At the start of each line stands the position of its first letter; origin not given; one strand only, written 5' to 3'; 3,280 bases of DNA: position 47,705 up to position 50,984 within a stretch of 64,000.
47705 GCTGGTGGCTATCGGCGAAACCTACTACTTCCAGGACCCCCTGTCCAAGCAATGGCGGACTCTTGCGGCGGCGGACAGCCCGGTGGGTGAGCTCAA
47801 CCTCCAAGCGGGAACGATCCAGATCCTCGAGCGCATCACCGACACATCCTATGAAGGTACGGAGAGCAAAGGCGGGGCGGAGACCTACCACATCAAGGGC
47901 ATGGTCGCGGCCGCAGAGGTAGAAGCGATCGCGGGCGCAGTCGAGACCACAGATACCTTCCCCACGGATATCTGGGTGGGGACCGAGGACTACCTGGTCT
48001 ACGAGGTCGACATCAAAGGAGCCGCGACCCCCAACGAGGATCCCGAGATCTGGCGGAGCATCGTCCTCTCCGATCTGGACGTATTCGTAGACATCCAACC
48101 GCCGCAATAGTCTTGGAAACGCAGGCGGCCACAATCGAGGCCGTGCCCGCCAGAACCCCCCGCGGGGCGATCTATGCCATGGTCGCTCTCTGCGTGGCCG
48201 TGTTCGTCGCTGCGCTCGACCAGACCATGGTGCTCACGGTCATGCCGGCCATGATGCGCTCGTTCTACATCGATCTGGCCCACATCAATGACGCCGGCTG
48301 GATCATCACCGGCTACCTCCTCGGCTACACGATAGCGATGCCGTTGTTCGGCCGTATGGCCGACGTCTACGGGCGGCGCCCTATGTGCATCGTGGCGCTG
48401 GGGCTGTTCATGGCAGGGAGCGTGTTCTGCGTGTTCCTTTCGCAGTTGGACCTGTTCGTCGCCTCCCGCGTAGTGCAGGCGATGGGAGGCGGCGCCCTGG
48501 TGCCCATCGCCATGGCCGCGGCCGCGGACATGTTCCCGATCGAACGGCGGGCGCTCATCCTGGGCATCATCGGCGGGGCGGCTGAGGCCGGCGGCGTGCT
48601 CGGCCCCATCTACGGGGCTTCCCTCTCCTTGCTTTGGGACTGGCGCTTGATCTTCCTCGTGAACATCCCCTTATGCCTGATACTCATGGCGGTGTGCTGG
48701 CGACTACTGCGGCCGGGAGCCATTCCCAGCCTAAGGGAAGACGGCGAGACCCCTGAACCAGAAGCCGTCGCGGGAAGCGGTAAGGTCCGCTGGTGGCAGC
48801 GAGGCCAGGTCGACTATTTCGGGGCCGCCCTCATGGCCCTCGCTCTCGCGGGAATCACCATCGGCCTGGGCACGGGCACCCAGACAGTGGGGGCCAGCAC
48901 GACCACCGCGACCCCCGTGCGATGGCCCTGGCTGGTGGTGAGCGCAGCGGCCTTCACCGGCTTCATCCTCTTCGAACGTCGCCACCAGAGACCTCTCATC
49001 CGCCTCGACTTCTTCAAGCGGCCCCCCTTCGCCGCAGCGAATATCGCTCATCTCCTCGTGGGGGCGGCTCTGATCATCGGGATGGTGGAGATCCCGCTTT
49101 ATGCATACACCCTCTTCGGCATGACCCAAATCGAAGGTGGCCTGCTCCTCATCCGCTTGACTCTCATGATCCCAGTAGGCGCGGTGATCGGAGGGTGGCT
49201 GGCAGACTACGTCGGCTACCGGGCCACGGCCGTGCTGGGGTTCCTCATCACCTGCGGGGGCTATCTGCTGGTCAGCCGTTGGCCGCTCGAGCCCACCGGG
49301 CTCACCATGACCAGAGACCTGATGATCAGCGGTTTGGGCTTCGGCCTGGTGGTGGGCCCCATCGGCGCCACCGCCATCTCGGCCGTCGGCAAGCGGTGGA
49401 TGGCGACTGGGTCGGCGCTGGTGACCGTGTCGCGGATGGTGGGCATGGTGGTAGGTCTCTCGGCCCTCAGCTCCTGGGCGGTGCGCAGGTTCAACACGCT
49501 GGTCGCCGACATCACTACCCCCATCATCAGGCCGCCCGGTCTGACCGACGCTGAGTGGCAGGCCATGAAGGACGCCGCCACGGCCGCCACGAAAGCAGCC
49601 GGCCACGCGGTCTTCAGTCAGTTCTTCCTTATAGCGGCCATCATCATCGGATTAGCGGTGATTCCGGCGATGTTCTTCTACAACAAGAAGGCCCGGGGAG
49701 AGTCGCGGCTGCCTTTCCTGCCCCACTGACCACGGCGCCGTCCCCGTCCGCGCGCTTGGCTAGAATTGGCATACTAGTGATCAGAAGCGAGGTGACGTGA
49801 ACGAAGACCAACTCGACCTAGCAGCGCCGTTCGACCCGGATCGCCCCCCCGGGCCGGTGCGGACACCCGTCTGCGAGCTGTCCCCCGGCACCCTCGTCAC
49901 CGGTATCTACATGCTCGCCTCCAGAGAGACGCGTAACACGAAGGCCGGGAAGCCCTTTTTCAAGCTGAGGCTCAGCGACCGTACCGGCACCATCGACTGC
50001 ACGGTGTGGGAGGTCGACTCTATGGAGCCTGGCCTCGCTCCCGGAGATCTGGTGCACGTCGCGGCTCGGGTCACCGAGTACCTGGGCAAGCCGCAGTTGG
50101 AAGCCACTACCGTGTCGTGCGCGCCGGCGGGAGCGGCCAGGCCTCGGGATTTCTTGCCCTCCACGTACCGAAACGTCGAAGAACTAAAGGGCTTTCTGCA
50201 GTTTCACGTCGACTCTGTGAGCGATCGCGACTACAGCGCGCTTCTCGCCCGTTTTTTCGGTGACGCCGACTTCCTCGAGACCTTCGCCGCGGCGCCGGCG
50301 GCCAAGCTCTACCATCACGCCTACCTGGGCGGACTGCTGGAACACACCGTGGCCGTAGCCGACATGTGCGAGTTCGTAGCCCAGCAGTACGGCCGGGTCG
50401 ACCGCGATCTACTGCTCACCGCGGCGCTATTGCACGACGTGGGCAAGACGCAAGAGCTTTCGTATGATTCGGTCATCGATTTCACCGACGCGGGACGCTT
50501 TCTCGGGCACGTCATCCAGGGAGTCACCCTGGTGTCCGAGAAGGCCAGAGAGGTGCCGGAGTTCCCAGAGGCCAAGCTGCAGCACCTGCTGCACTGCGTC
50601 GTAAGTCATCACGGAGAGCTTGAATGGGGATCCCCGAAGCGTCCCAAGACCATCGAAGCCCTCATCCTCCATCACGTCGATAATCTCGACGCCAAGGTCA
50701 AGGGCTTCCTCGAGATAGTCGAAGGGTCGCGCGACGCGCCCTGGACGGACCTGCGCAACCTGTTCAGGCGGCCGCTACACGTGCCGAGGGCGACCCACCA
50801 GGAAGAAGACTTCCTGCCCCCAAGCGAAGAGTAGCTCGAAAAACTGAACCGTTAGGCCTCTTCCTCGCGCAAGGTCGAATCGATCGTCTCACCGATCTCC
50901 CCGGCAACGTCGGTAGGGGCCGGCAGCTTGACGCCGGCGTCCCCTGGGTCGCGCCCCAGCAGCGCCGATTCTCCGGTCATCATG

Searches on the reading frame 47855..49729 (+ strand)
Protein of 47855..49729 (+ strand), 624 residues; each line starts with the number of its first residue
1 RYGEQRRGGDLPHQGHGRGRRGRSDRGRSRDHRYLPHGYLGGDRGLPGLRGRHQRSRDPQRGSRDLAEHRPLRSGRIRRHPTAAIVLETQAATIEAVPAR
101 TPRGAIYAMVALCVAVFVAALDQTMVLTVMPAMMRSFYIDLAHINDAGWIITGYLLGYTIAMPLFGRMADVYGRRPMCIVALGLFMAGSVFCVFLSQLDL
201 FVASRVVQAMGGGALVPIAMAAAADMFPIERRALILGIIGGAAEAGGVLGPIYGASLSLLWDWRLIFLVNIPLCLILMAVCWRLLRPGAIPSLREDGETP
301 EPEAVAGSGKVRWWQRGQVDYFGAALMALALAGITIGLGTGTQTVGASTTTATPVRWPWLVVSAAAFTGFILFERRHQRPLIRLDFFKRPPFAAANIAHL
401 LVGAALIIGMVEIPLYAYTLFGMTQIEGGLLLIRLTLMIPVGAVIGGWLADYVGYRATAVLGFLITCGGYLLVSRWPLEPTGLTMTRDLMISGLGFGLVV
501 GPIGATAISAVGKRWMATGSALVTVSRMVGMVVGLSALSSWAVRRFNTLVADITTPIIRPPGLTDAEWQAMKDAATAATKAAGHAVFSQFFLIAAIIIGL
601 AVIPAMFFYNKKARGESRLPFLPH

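Call 12: search_protein_families(library=pfam, max_evalue=0.00001, proteins=[window:47855-49729:+])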
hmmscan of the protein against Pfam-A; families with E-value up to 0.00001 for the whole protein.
window:47855-49729:+ (624 aa): 1 family
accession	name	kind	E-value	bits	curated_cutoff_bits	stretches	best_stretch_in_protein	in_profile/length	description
PF07690.21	MFS_1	-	2.7e-47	161.8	33.4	1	112-534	1-346/347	Major Facilitator Superfamily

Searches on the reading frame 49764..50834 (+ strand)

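Call 12: search_protein_families(library=pfam, max_evalue=0.00001, proteins=[window:49764-50834:+])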
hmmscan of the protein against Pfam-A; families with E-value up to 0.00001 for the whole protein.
window:49764-50834:+ (356 aa): 2 families
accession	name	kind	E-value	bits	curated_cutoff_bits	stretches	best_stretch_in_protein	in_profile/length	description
PF01966.28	HD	-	1.4e-17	64.4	22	1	192-310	2-115/116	HD domain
PF01336.31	tRNA_anti-codon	-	3.9e-08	33.5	27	1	58-117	9-72/75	OB-fold nucleic acid binding domain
